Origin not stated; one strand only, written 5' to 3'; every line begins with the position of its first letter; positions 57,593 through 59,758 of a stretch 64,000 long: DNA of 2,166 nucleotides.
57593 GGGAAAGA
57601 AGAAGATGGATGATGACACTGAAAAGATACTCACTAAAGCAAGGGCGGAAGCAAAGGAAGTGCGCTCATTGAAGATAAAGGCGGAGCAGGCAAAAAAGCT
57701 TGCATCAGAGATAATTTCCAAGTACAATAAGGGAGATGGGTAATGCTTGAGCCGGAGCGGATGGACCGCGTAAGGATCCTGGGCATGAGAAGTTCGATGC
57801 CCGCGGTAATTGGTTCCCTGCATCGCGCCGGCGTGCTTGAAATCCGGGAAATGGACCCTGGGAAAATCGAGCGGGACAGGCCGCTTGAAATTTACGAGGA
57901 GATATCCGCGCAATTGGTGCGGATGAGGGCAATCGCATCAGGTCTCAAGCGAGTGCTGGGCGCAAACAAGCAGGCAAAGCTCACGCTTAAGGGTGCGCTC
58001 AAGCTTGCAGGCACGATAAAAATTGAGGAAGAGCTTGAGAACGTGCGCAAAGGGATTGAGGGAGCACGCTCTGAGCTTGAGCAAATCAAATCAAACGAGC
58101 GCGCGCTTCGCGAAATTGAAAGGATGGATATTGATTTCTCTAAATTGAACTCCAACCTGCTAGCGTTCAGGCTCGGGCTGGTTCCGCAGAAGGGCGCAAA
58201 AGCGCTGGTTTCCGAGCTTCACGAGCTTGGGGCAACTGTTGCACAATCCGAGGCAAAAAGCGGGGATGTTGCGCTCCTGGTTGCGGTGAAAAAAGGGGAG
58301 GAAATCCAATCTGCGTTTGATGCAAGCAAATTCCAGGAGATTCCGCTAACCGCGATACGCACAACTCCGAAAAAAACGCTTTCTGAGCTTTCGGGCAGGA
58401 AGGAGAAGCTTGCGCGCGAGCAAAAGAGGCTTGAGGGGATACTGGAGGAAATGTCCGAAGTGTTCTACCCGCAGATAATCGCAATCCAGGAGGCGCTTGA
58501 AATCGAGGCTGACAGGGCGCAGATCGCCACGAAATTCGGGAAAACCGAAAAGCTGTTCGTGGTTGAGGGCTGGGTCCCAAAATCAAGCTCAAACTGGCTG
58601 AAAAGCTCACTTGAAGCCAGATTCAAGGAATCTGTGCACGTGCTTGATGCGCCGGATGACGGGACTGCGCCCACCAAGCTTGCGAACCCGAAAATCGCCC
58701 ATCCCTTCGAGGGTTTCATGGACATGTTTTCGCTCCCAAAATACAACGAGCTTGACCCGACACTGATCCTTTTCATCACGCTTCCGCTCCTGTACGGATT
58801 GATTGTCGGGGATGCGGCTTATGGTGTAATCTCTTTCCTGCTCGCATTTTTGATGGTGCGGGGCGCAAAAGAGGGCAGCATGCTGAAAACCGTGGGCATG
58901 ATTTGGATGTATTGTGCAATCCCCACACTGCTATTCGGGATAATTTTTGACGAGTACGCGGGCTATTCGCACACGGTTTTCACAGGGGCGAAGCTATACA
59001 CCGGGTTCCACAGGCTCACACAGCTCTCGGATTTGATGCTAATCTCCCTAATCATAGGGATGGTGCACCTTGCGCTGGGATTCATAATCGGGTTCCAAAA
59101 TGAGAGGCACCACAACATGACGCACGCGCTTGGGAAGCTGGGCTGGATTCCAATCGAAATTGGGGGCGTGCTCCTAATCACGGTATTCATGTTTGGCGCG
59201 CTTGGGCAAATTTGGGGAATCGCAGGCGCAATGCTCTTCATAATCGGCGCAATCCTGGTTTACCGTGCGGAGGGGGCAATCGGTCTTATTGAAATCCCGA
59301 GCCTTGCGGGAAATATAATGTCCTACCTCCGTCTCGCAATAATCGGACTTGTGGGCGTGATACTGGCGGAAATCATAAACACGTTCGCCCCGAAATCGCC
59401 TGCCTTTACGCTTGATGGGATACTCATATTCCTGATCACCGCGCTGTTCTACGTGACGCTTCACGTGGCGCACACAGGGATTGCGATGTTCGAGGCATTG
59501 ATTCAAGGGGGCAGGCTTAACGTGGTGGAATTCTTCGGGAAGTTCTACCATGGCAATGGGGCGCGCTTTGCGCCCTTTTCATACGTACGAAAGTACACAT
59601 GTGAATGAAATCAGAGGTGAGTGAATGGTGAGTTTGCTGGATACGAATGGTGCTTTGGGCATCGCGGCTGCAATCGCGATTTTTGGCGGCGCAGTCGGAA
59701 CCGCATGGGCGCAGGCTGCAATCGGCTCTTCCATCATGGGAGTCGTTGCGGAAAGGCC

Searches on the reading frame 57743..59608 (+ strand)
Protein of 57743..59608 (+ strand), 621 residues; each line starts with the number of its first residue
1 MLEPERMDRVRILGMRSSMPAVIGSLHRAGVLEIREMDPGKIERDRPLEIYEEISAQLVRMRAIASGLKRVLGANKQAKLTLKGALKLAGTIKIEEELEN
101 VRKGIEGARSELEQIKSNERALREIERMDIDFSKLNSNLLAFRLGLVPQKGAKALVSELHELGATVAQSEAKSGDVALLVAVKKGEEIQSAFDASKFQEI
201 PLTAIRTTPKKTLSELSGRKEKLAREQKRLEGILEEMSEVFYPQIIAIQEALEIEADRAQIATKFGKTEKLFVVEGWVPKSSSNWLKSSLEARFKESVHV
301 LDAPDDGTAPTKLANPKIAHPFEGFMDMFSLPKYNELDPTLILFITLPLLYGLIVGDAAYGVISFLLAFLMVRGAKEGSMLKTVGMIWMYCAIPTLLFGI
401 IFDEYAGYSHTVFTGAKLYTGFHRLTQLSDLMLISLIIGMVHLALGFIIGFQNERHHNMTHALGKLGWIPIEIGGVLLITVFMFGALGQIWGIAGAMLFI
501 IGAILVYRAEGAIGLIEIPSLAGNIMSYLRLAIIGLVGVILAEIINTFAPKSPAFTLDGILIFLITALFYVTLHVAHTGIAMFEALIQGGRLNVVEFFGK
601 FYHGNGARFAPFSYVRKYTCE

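Call 68: search_protein_families(library=pfam, proteins=[window:57743-59608:+], max_evalue=0.0001)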
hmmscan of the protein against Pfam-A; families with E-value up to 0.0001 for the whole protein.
window:57743-59608:+ (621 aa): 1 family
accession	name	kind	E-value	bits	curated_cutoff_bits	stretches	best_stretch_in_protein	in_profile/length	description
PF01496.24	V_ATPase_I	-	4.5e-24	84.9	30.7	2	186-379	224-421/815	V-type ATPase 116kDa subunit family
